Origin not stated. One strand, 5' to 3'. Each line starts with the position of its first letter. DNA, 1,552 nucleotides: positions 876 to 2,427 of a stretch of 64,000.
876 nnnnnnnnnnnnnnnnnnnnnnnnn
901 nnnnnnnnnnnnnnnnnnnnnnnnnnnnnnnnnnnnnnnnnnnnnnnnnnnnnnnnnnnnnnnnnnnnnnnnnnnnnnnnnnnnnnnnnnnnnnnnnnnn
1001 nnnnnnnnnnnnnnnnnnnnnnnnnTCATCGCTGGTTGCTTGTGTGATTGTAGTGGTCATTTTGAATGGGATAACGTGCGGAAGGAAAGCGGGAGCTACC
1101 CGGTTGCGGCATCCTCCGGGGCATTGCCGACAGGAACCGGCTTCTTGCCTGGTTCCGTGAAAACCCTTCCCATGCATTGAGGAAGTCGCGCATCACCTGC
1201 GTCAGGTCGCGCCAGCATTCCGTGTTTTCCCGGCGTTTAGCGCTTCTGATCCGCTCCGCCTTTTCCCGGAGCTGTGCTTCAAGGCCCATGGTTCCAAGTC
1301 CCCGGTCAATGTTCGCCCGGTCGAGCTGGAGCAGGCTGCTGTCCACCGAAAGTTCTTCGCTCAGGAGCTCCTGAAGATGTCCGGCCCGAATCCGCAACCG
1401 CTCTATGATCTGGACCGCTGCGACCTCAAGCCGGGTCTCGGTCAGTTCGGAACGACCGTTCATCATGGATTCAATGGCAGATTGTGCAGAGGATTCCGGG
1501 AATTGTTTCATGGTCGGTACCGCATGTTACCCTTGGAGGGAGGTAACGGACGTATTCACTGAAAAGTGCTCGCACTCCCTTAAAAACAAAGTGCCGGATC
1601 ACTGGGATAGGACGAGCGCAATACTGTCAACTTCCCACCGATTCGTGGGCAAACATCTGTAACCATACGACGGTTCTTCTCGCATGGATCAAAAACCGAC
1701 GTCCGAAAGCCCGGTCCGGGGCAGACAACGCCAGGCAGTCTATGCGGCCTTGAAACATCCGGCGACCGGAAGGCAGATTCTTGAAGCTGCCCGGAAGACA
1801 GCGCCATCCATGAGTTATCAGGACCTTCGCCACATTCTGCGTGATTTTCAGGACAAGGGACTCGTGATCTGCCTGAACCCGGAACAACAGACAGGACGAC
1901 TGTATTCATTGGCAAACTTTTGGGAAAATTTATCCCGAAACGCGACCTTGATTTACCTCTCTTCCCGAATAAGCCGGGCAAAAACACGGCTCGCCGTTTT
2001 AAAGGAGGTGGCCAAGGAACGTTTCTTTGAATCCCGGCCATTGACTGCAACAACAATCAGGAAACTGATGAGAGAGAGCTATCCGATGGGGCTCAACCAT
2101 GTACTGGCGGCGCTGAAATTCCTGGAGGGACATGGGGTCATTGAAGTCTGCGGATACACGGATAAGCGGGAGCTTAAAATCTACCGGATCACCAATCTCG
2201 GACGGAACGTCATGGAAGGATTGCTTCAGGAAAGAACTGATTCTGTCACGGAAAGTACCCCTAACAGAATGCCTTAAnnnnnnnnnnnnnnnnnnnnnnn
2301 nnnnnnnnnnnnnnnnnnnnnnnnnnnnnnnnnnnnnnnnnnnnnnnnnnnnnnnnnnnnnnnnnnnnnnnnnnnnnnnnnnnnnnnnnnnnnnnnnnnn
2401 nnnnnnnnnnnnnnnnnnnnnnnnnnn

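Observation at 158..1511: Dam-family N6-adenine methyltransferase with a Thr/Ala/Asp-rich N-terminal extension, apparently without a cognate restriction endonuclease, preceded by an overlapping small ORF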

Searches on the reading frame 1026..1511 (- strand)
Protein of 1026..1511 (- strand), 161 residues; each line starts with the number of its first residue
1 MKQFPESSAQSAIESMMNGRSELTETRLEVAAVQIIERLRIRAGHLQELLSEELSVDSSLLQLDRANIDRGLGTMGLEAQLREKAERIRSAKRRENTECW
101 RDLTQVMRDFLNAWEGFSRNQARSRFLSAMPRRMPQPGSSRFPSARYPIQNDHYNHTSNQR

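Call 3: search_protein_families(library=pfam, proteins=[window:1026-1511:-], max_evalue=0.01)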
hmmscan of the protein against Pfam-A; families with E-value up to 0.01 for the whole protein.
window:1026-1511:- (161 aa): 0 families

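Call 4: search_protein_families(library=padloc, proteins=[window:1026-1511:-], max_evalue=0.01)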
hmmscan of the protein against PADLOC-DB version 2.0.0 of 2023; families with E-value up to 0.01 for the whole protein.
window:1026-1511:- (161 aa): 0 families

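Call 48: find_homologous_proteins(query=window:1026-1466:-, max_evalue=0.001)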
Query window:1026-1466:- (146 aa): 60 proteins with E <= 0.001 among 99 candidates.
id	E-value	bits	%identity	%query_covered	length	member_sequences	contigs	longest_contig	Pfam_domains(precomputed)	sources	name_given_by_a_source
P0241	6.5e-89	313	100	100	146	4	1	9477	-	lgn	-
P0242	1.5e-59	218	72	100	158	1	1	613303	-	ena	-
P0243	1.3e-44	169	57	97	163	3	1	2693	-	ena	-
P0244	1.9e-44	169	62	97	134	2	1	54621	-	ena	-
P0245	2.1e-44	169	62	99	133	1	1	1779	-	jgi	jgi:hypothetical protein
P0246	5.9e-44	167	58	97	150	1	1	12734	-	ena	-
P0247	5.1e-43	164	56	97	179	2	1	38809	-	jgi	jgi:hypothetical protein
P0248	1.1e-42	163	55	95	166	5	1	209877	-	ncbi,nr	ncbi:hypothetical protein P4B35_10235 [Pontiellaceae bacterium B12227]|nr:hypothetical protein [Pont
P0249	2.1e-42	162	59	99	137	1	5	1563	-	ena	-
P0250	2.5e-42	162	59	99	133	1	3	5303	-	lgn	-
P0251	4.8e-42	161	59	99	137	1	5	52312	-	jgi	jgi:hypothetical protein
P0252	4.8e-42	161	57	99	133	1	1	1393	-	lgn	-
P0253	9.0e-42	160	58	99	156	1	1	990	-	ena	-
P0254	1.4e-41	160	52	100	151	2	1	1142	-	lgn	-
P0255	1.9e-41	159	59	99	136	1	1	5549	-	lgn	-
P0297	4.4e-21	93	43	90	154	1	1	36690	-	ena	-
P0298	2.9e-9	55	34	77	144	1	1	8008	-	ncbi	-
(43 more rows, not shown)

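Call 65: predict_structure(alignment_id=A2)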
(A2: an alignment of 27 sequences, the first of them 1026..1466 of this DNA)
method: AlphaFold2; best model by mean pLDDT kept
length: 146 residues; sequences in the alignment: 27
mean_pLDDT: 74.8   pTM: 0.50
mean pLDDT of the five models: 74.8, 74.7, 71.3, 70.8, 69.5
residues with pLDDT >= 90: 35; 70-90: 63; 50-70: 29; < 50: 19
segments of 3 or more residues with pLDDT < 50: 124-127, 129-135, 138-140, 144-146
pLDDT, mean of each block of 10 residues (from residue 1): 58 79 89 93 88 64 89 93 89 81 75 69 47 47 49
secondary structure, 60 per line:
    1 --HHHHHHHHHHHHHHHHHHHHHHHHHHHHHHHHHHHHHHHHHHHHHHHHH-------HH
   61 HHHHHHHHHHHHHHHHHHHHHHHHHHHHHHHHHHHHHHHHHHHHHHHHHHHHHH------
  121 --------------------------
elements in order: H3-51 H59-114

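Call 68: fold_search(model_id=the predicted structure, library=pdb)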
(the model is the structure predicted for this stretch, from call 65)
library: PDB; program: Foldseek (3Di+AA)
matches with E <= 10: 825; with E <= 0.001: 0
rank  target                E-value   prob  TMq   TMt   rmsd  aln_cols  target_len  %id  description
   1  5y05                  1.7e-01  0.99  0.54  0.36   5.9       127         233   18  Structural characterization of msmeg_4306 from Mycobacterium smegmatis (released 2018-05-02)
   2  5y06                  3.2e-01  0.97  0.54  0.36   6.1       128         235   17  Structural characterization of msmeg_4306 from Mycobacterium smegmatis (released 2018-05-02)
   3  7zcg_A                3.6e-01  0.99  0.57  0.52   3.2       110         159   14  CHMP2A-CHMP3 heterodimer (430 Angstrom diameter) (released 2023-01-18)
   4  9r64_I                3.6e-01  0.18  0.23  0.09  13.0       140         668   16  CPS secretion pathway Wza-Wzc_C1 (Conf 0) (released 2026-03-04)
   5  6v4u_B                4.1e-01  0.87  0.44  0.17   8.2       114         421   15  Cryo-EM structure of SMCR8-C9orf72-WDR41 complex (released 2020-09-02)
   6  4mh6                  4.4e-01  0.93  0.55  0.51   4.4       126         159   12  2.8 Angstrom Crystal Structure of Type III Secretion Protein YscO from Vibrio parahaemolyticus (released 2013-09-11)
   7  6dkm_C                4.4e-01  0.60  0.28  0.44   4.7        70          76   17  DHD131 (released 2018-12-19)
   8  3k29                  5.3e-01  0.80  0.47  0.43   5.8       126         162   13  Structure of a putative YscO homolog CT670 from Chlamydia trachomatis (released 2009-10-13)
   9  3q0k_B                5.3e-01  0.33  0.30  0.19   7.5       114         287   10  Crystal structure of Human PACSIN 2 F-BAR (released 2012-02-15)
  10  6zff_B                5.6e-01  0.93  0.54  0.62   4.1       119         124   13  Pyrococcus furiosus Rad50 coiled coils in rod configuration (released 2020-07-08)
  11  6qj1                  5.6e-01  0.85  0.47  0.20   3.8       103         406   14  Crystal structure of the C. thermophilum condensin Smc2 ATPase head (crystal from I) (released 2019-07-03)
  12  9fv1_A                5.6e-01  0.38  0.30  0.12   7.5       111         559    8  MsbA in MSP1D1 (EPL:PC) Nanodisc inward-facing narrow open (released 2025-03-19)
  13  8i7o_B8               5.6e-01  0.25  0.30  0.26   7.7       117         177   10  In situ structure of axonemal doublet microtubules in mouse sperm with 16-nm repeat (released 2023-10-11)
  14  6dlm_B                6.0e-01  0.97  0.41  0.78   2.8        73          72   23  DHD127 (released 2018-12-19)
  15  5j9w_H                6.0e-01  0.97  0.57  0.68   3.7       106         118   10  Crystal structure of the NuA4 core complex (released 2016-10-26)
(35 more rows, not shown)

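Call 74: search_protein_representatives(alignment_id=A2)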
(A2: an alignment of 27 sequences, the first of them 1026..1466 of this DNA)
Query: 27 sequences, 164 profile positions. Proteins with E-value up to 0.001 (for the whole library): 272; up to 1e-10: 100; up to 1e-30: 11. The best 150 are listed.
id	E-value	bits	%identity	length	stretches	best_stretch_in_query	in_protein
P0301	1.8e-64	232.7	-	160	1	11-163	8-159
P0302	2.9e-54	199.4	-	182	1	5-162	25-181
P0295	7.9e-51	188.3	-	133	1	2-130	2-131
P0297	6.8e-49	182.0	-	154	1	5-155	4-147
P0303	3.5e-44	166.7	-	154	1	7-143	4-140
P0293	1.0e-41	158.7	-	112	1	54-162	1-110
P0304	9.7e-40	152.2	-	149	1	11-141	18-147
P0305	1.6e-39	151.5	-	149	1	9-138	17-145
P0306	8.3e-34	132.9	-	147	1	9-135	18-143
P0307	1.7e-32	128.7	-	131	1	17-131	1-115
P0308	4.1e-32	127.4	-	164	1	8-140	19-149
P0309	4.0e-30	120.9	-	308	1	9-140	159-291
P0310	4.6e-30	120.7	-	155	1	8-139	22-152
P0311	9.8e-30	119.7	-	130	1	13-137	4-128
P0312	6.9e-29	116.9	-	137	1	11-135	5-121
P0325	3.8e-25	104.7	-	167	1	13-145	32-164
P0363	7.2e-20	87.6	-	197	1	9-135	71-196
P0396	5.3e-11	58.8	-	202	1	7-142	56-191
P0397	1.0e-10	57.8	-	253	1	15-135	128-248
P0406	6.3e-10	55.3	-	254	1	65-132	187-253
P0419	3.2e-08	49.7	-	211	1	17-131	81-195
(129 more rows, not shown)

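Call 75: find_encoding_contigs(protein=P0298, flank=8000, max_places=2)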
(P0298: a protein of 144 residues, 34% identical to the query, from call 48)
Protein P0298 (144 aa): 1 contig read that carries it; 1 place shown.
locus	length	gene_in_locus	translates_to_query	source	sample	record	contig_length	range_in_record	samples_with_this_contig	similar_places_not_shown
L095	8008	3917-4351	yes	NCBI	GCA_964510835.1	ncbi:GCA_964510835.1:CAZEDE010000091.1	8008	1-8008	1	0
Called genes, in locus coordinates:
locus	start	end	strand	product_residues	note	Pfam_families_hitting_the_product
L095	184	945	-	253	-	PF01695:IstB_IS21, PF13481:AAA_25 (weak), PF00308:Bac_DnaA, PF13191:AAA_16 (weak), PF13604:AAA_30 (weak), PF00004:AAA (weak)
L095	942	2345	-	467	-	PF00665:rve (weak), PF22483:Mu-transpos_C_2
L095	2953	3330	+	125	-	-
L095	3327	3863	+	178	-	PF20137:BubE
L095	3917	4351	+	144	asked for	-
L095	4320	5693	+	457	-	PF01935:DUF87, PF05872:HerA_C (weak)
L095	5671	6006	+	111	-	-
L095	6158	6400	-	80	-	-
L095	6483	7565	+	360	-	PF00589:Phage_integrase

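Call 76: find_encoding_contigs(protein=P0297, flank=10000, max_places=2)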
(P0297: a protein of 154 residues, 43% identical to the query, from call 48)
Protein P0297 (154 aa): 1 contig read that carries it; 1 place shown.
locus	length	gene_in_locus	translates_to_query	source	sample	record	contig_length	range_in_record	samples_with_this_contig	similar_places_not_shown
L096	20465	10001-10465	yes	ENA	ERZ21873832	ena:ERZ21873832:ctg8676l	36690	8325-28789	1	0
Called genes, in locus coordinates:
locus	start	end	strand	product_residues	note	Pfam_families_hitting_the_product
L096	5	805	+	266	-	-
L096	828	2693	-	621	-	PF17963:Big_9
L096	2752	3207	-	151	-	-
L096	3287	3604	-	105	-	-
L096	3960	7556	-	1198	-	-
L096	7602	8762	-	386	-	PF00589:Phage_integrase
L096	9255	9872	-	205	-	-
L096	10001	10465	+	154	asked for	-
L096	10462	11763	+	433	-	PF01935:DUF87, PF05872:HerA_C (faint)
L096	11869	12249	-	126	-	-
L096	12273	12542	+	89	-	-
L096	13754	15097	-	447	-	PF00593:TonB_dep_Rec_b-barrel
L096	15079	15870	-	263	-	-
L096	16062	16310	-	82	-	-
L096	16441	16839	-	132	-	-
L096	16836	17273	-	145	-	PF09084:NMT1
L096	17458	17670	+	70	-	-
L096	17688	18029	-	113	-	PF00528:BPD_transp_1 (weak)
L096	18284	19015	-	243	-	PF00005:ABC_tran, PF13304:AAA_21 (faint)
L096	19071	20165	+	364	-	PF00762:Ferrochelatase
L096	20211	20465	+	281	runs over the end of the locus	PF01578:Cytochrom_C_asm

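Call 77: search_protein_families(library=pfam, proteins=[P0309, P0397, P0406, P0363, P0396, P0419, L096:9255-9872:-, L095:5671-6006:+, L095:2953-3330:+], max_evalue=0.05)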
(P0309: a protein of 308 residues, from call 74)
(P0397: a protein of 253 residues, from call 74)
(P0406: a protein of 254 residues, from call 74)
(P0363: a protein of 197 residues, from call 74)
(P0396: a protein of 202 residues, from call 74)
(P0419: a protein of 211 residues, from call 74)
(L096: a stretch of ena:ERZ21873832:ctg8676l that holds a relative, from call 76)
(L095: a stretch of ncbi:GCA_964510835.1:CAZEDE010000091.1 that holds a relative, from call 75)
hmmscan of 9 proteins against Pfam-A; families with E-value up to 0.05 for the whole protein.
P0309 (308 aa): 0 families

P0397 (253 aa): 0 families

P0406 (254 aa): 2 families
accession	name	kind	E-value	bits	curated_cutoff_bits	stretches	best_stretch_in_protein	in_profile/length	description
PF00571.33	CBS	-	1.4e-19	70.6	24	2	7-61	1-56/57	CBS domain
PF04545.22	Sigma70_r4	-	0.018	15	24.1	0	159-189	18-48/50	Sigma-70, region 4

P0363 (197 aa): 0 families

P0396 (202 aa): 0 families

P0419 (211 aa): 1 family
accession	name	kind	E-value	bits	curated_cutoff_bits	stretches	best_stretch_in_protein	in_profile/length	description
PF21789.3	TNP-like_RNaseH_C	-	0.014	15.8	24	1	75-93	2-20/35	TNP-like, RNase H C-terminal domain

L096:9255-9872:- (205 aa): 1 family
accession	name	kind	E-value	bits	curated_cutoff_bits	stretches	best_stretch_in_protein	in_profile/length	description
PF11758.13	Bacteriocin_IIi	-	0.013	15.7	25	1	28-48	26-46/51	Aureocin-like type II bacteriocin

L095:5671-6006:+ (111 aa): 0 families

L095:2953-3330:+ (125 aa): 0 families

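Call 78: find_encoding_contigs(protein=P0309, flank=8000, max_places=2)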
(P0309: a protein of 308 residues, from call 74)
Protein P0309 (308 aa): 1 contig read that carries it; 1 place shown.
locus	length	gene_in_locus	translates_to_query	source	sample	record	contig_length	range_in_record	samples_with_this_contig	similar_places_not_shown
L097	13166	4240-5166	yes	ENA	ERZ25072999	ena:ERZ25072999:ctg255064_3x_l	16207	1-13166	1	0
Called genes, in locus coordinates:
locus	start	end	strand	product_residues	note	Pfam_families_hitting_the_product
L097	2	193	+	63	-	?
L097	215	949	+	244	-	PF05742:TANGO2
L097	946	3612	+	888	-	PF00561:Abhydrolase_1, PF12146:Hydrolase_4 (weak), PF12697:Abhydrolase_6, PF09335:VTT_dom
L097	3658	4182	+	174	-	-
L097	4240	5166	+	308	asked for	-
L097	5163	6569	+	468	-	PF01935:DUF87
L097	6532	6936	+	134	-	-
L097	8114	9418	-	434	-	PF13542:HTH_Tnp_ISL3, PF01610:DDE_Tnp_ISL3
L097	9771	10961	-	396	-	PF00589:Phage_integrase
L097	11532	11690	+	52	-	-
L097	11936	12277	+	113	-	-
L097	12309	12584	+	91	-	-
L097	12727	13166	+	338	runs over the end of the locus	PF11348:DUF3150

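Call 79: find_encoding_contigs(protein=P0303, flank=8000, max_places=1)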
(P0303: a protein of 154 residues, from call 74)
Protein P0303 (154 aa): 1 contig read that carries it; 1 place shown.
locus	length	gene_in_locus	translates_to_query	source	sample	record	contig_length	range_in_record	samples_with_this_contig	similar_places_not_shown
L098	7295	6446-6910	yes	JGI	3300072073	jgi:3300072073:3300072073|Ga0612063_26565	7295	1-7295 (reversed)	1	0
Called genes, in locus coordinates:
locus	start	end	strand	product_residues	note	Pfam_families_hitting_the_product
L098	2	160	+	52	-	?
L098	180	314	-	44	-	-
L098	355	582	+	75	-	-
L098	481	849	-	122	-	-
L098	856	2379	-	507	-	PF00239:Resolvase, PF07508:Recombinase, PF13408:Zn_ribbon_recom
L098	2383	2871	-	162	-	PF11149:DUF2924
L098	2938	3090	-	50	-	-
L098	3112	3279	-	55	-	-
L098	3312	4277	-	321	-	PF13276:HTH_21 (weak), PF00665:rve, PF13358:DDE_3 (weak), PF13683:rve_3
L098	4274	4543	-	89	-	PF01527:HTH_Tnp_1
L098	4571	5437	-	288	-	PF00589:Phage_integrase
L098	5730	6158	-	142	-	-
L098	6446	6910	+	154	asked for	-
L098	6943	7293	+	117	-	?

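Call 80: find_encoding_contigs(protein=P0325, flank=8000, max_places=1)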
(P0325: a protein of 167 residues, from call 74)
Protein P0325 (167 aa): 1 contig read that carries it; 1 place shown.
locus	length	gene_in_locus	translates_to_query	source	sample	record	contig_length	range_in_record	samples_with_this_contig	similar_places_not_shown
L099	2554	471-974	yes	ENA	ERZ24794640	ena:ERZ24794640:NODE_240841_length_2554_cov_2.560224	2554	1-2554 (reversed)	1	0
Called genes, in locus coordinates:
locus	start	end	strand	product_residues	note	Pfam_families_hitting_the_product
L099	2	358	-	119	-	?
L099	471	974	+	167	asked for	-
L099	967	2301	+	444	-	PF01935:DUF87, PF05872:HerA_C (faint)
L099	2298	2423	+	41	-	-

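Call 89: find_related_loci(query=A7, collection=metagenome_contigs, flank=7000)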
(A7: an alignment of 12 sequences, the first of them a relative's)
Query A7 (457 aa) in metagenome_contigs; peptide patterns used: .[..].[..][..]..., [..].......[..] (x = any residue, [..] = any of these).
321 stretches matched a pattern; 218 encode a relative of the query (tblastn E <= 1e-3); the best 80 are kept; 80 distinct loci.
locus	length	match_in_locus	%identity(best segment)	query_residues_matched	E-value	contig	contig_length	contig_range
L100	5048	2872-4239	85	1-456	0e+0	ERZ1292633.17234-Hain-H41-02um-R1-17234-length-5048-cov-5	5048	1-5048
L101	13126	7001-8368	85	1-456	0e+0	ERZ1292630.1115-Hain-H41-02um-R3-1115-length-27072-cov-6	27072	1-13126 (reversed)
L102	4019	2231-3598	79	1-456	0e+0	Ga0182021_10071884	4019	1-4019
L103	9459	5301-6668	79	1-456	0e+0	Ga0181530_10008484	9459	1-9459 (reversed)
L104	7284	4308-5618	82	1-437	0e+0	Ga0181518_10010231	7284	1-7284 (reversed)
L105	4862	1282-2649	77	1-456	0e+0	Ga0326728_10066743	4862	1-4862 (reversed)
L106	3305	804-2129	77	1-442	0e+0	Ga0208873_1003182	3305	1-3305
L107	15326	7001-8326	77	1-442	0e+0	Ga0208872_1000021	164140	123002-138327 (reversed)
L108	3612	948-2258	79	1-437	0e+0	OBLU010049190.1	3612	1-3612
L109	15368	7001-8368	79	1-456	0e+0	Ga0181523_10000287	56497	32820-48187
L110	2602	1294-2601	81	1-436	0e+0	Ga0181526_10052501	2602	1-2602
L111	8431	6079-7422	75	1-456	0e+0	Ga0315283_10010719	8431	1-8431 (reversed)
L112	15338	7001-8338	79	1-454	0e+0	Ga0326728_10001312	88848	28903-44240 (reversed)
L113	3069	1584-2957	77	1-456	0e+0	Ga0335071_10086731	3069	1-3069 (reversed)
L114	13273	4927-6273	75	1-457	0e+0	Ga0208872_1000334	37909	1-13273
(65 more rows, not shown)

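Call 90: find_related_loci(query=A7, collection=viral_contigs, flank=10000)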
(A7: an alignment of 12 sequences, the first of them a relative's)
Query A7 (457 aa) in viral_contigs; peptide patterns used: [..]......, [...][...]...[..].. (x = any residue, [..] = any of these).
81 stretches matched a pattern; 15 encode a relative of the query (tblastn E <= 1e-3); 15 distinct loci.
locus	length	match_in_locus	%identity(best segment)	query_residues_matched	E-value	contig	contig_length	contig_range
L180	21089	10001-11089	27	74-418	5e-28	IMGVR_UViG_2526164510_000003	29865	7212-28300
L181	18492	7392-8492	26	73-418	3e-25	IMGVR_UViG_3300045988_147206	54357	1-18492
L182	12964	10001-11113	26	83-437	2e-25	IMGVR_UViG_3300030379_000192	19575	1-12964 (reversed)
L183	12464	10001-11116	25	65-418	2e-25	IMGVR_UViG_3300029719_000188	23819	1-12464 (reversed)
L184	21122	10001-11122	25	67-422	7e-24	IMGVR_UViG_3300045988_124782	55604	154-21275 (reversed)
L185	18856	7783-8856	23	83-418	1e-23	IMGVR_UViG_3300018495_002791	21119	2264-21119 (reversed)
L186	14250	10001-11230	25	73-456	4e-23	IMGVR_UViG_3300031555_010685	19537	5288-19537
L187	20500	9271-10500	25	73-456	4e-23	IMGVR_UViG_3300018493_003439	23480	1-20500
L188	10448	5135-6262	26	55-418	4e-22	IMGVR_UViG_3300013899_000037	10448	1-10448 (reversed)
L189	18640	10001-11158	22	83-446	5e-20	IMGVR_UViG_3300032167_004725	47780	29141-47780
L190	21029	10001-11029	23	92-418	4e-19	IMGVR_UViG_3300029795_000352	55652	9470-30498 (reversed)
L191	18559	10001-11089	24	100-440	6e-19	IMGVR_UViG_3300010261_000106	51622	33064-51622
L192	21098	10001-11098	22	97-440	6e-18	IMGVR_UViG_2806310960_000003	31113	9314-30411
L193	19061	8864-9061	33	87-143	5e-6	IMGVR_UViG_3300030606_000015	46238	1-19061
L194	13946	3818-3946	42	101-143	4e-5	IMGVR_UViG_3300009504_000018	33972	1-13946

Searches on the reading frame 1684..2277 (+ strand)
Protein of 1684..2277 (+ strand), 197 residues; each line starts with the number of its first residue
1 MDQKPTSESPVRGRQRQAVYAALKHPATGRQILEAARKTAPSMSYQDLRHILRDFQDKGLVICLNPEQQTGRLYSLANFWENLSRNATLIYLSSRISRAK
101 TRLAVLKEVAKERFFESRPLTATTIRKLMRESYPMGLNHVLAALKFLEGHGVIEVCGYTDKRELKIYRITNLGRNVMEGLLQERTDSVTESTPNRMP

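Call 3: search_protein_families(library=pfam, proteins=[window:1684-2277:+], max_evalue=0.01)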
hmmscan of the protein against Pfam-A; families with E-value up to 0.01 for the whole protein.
window:1684-2277:+ (197 aa): 2 families
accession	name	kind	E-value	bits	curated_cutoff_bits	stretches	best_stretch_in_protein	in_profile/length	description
PF01638.23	HxlR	-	0.0046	17.2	20.8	0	134-180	29-76/91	HxlR-like helix-turn-helix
PF03551.20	PadR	-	0.0093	16.4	27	0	139-178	33-74/75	Transcriptional regulator PadR-like family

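Call 4: search_protein_families(library=padloc, proteins=[window:1684-2277:+], max_evalue=0.01)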
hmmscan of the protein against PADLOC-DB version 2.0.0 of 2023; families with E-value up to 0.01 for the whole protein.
window:1684-2277:+ (197 aa): 0 families

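Call 10: search_protein_families(library=ncbifam, proteins=[window:1684-2277:+], max_evalue=0.01)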
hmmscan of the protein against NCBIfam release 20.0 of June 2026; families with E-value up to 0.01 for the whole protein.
window:1684-2277:+ (197 aa): 2 families
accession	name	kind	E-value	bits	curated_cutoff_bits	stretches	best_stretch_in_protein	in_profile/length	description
NF052545.1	TransRegPerRClab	equivalog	0.00084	19.4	180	0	14-70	17-76/138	transcriptional regulator PerR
NF053658.1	SSO5209_fam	equivalog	0.0017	18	140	1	139-182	31-72/81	SSO5209 family protein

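Call 24: search_protein_families(library=phrogs, proteins=[window:1684-2277:+], max_evalue=0.01)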
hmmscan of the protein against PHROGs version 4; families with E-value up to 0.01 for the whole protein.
window:1684-2277:+ (197 aa): 2 families
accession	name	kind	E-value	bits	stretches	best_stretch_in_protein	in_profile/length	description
phrog_13084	-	unknown function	0.00032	21.6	0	15-65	27-80/169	-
phrog_436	-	unknown function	0.0018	18.6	0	94-181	12-95/125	-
